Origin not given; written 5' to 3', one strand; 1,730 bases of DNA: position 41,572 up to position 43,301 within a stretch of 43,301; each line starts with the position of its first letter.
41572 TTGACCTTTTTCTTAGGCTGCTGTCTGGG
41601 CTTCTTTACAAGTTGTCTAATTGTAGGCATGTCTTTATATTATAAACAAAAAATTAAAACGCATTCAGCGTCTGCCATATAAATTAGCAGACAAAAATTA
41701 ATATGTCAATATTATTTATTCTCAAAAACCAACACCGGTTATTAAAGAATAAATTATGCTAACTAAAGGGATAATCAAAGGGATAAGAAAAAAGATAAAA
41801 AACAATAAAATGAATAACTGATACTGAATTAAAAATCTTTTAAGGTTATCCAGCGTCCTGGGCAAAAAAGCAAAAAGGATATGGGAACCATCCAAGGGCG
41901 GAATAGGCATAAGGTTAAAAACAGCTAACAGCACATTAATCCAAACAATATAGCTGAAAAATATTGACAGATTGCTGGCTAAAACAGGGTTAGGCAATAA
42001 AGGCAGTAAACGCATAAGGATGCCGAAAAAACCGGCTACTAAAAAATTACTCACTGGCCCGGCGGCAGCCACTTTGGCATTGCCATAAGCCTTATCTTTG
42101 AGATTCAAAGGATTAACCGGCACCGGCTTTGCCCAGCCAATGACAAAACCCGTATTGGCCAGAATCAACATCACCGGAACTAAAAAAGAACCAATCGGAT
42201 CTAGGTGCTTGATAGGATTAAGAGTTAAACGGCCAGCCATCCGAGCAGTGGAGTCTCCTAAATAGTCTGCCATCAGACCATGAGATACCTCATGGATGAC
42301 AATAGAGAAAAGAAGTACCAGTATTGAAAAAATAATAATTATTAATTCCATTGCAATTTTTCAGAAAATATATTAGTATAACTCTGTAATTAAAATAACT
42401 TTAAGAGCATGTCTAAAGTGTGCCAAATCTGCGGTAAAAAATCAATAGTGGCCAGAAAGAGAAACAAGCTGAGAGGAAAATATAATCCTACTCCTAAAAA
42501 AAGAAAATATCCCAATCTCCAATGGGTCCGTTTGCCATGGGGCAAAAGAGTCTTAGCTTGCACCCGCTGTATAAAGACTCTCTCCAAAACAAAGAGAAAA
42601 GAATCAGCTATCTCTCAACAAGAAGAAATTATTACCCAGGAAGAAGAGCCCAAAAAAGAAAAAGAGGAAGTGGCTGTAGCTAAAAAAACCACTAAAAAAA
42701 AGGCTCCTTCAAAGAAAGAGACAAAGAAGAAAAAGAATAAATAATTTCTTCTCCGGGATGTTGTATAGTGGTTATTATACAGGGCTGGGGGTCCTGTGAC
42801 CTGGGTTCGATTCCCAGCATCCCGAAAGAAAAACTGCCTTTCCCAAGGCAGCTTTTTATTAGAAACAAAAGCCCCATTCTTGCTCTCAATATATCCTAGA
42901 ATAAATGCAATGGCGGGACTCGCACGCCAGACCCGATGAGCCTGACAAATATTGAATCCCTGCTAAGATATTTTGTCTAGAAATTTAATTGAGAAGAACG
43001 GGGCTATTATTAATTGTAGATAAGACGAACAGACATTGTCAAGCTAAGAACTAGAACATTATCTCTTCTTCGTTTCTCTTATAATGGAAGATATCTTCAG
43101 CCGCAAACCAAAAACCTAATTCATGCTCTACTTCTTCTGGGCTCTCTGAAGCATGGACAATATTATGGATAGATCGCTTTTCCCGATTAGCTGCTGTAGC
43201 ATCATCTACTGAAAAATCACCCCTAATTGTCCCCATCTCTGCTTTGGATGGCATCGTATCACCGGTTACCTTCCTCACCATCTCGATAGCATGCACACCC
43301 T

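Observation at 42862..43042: Stand-alone structured small RNA candidate (promoter, ~140-nt rod-like fold, U-tract) downstream of ndk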

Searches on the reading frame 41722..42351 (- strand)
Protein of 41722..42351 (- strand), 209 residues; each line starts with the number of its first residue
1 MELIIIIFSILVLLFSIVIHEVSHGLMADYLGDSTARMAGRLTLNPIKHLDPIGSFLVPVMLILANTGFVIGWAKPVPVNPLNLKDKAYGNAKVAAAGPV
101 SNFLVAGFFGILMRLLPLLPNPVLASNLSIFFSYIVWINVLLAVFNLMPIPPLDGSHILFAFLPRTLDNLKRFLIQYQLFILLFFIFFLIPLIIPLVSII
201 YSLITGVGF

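Call 70: search_protein_families(library=pfam, proteins=[window:41722-42351:-])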
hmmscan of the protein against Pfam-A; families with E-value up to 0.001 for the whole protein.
window:41722-42351:- (209 aa): 1 family
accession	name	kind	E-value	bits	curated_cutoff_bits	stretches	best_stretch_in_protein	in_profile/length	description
PF02163.28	Peptidase_M50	-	2.7e-15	56.8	27.2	1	123-183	154-219/221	Peptidase family M50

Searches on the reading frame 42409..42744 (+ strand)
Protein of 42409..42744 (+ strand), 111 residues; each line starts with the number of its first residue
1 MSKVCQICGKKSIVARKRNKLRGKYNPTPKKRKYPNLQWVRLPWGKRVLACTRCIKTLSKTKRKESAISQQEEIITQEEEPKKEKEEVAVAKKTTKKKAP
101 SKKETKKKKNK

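Call 17: find_related_loci(query=window:42409-42744:+, collection=genome_contigs, flank=3000)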
Query window:42409-42744:+ (111 aa) in genome_contigs; peptide patterns used: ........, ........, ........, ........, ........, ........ (x = any residue, [..] = any of these).
556 stretches matched a pattern; 58 encode a relative of the query (tblastn E <= 1e-3); 58 distinct loci.
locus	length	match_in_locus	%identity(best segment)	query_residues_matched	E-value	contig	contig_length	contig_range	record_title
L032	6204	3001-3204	84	1-68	7e-33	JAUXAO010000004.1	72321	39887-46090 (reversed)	MAG: bacterium isolate CSMAG_2764 CSMAG_2764_k141_115159_length_72321_cov_37.9887, whole genome shotgun sequence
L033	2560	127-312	87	1-62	1e-31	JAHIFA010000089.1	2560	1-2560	MAG: Nanoarchaeota archaeon isolate KR11_0.1_MetaG.mb.55 KR11_0.1_MetaG.mb.55_k141_713969, whole genome shotgun sequence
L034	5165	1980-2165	85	1-62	3e-30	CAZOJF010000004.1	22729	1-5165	MAG TPA_asm: uncultured Candidatus Saccharibacteria bacterium isolate binchicken_co51_202 genome assembly, contig: NODE_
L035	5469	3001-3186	84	1-62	1e-29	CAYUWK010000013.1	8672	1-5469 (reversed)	MAG TPA_asm: uncultured Candidatus Saccharibacteria bacterium isolate binchicken_co181_470 genome assembly, contig: NODE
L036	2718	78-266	81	1-63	3e-29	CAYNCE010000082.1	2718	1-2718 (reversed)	MAG TPA_asm: uncultured Gammaproteobacteria bacterium isolate SRP256446_co1_34 genome assembly, contig: NODE_33044_lengt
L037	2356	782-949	88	5-60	3e-27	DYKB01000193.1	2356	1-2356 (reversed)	MAG TPA_asm: Caldithrix sp. isolate SulCav_AS07-7_41_26 SulCav_AS07_7_36541_length_2356_cov_7_493698, whole genome shotg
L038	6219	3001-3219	63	1-62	6e-25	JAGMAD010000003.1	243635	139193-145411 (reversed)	MAG: Candidatus Parcubacteria bacterium isolate RS_14_22 ZL355.bin.22.fa_3, whole genome shotgun sequence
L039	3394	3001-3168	77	5-60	1e-24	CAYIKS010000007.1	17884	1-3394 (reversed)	MAG TPA_asm: uncultured Candidatus Saccharibacteria bacterium isolate ERP119705_co20_486 genome assembly, contig: NODE_3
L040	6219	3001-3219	63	1-62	1e-24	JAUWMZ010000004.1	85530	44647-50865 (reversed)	MAG: Candidatus Nealsonbacteria bacterium isolate CSMAG_2411 CSMAG_2411_k141_3350_length_85530_cov_22.9887, whole genome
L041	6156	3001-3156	81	5-56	2e-24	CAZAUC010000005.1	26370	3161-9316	MAG TPA_asm: uncultured Candidatus Saccharibacteria bacterium isolate SRP214966_co6_158 genome assembly, contig: NODE_94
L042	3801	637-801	73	5-59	1e-22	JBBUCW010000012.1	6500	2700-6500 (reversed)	MAG: Patescibacteria group bacterium isolate H51-bin166_1 H51_bin166_1_000000000012, whole genome shotgun sequence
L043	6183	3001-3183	67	1-61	1e-22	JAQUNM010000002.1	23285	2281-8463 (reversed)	MAG: Candidatus Paceibacterota bacterium isolate STD1_178 NODE_4742_length_23285_cov_3.702133_Sandtown_D1, whole genome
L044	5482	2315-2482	70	5-60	7e-22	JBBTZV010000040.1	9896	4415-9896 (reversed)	MAG: Patescibacteria group bacterium isolate H41-bin027_1 H41_bin027_1_000000000040, whole genome shotgun sequence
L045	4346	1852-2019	70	1-56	1e-21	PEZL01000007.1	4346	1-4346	MAG: Candidatus Tagabacteria bacterium CG09_land_8_20_14_0_10_41_14 CG09_land_8_20_14_0.10_scaffold_7772_c, whole genome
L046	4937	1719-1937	58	1-62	4e-21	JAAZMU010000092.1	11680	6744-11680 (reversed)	MAG: Patescibacteria group bacterium isolate AS24abBPME_29 70796_AS24, whole genome shotgun sequence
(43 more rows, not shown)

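Call 70: search_protein_families(library=pfam, proteins=[window:42409-42744:+])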
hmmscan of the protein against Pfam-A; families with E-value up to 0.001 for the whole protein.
window:42409-42744:+ (111 aa): 1 family
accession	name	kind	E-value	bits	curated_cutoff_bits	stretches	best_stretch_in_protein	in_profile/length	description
PF00830.24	Ribosomal_L28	-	9.7e-06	25.9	27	1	3-60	1-59/60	Ribosomal L28 family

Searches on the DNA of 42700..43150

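Call 6: search_rna_families(source=window, start=42700, end=43150, threshold=evalue, max_evalue=10, show_alignments=5)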
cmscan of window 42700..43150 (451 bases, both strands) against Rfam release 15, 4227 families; matches with E-value up to 10: 9.
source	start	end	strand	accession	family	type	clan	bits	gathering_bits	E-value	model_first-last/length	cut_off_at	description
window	42754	42825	+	RF00005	tRNA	Gene; tRNA;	CL00001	56.3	29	1.3e-11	1-71/71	no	tRNA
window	42781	42824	+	RF01684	mascRNA-menRNA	Gene;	-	18.6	42.5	0.35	1-56/56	no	MALAT1-associated small cytoplasmic RNA/MEN beta RNA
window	42732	42860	+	RF01859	Phe_leader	Cis-reg; leader;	-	15.9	55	5.3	1-125/125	no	Phenylalanine leader peptide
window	42741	42860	+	RF00106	RNAI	Gene; antisense;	-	14.1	47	4.6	1-102/102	no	RNAI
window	42825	42917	-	RF02901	AaHKsRNA41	Gene; sRNA;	-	12.9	97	1.7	1-187/187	no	Aggregatibacter sRNA 41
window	42847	42895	-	RF01696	Chlorobi-1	Gene; sRNA;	-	11.9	50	2.5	1-67/67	no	Chlorobi-1 RNA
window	42955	43011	-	RF02901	AaHKsRNA41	Gene; sRNA;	-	11.6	97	3.7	1-187/187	no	Aggregatibacter sRNA 41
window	42801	42817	+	RF04321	tmRNA_permuted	Gene;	-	11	47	4.7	36-52/213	no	permuted transfer-messenger RNA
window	42829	42976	-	RF02634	EF3314_EF3315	Gene; sRNA;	-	10.3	100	8.8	1-141/141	no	Enterococcus sRNA EF3314_EF3315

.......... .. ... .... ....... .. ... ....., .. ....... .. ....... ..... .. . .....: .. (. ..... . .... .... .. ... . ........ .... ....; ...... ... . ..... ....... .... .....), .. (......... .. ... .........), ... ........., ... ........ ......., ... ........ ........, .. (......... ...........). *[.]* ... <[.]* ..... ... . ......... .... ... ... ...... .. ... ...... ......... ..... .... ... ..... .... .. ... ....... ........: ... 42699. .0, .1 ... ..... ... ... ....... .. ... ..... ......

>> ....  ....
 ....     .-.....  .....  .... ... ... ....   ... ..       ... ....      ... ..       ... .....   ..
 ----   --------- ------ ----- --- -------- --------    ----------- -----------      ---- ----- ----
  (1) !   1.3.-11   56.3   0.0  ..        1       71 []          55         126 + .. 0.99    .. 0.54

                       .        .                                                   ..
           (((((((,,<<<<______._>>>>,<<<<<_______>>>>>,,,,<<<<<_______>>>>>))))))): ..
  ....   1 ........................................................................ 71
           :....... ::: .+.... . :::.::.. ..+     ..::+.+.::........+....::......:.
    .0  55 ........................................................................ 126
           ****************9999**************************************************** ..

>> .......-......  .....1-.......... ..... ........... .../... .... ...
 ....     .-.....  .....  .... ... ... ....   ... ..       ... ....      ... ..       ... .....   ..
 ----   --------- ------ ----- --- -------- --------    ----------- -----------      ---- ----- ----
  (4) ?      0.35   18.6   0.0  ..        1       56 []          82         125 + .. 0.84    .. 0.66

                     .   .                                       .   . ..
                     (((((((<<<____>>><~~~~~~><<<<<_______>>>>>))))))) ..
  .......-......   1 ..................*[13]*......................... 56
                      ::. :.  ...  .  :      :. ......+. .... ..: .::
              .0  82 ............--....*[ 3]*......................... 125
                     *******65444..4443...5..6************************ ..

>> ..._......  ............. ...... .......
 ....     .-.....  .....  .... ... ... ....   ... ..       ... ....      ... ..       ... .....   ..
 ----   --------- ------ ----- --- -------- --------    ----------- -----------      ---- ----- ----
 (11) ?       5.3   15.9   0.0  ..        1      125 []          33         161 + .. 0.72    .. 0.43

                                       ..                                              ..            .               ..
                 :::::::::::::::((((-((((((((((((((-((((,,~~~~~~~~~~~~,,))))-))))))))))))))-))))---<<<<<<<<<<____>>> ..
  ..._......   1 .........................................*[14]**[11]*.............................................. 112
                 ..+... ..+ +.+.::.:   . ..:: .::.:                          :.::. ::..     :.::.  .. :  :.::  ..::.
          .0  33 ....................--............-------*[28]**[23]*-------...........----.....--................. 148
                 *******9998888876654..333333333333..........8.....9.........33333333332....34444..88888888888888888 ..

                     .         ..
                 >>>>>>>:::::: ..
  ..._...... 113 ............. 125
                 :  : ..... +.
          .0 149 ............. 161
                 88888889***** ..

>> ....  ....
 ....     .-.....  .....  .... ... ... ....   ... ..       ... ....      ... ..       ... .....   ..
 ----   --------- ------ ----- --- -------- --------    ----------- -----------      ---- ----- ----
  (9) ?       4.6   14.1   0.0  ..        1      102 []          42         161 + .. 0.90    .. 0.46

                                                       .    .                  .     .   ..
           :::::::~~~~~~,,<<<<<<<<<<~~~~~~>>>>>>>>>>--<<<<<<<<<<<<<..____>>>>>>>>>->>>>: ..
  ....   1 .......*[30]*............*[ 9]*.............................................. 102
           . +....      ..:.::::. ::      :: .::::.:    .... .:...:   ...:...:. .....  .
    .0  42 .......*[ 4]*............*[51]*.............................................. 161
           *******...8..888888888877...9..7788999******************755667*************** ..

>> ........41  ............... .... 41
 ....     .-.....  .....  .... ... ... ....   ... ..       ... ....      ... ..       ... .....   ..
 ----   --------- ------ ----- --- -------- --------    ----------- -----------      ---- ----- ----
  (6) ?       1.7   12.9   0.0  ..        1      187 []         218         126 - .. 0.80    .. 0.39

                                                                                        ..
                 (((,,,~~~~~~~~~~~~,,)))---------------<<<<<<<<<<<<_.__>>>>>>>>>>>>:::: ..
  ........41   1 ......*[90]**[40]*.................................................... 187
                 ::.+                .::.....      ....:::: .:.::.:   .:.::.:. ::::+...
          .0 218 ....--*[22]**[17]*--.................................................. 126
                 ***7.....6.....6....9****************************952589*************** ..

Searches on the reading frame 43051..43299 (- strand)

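Call 70: search_protein_families(library=pfam, proteins=[window:43051-43299:-])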
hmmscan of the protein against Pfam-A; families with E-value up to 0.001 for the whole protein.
window:43051-43299:- (82 aa): 1 family
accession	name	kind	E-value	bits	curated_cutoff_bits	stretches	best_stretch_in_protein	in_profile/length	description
PF00334.24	NDK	-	4.6e-14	52.9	27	1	2-69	77-134/135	Nucleoside diphosphate kinase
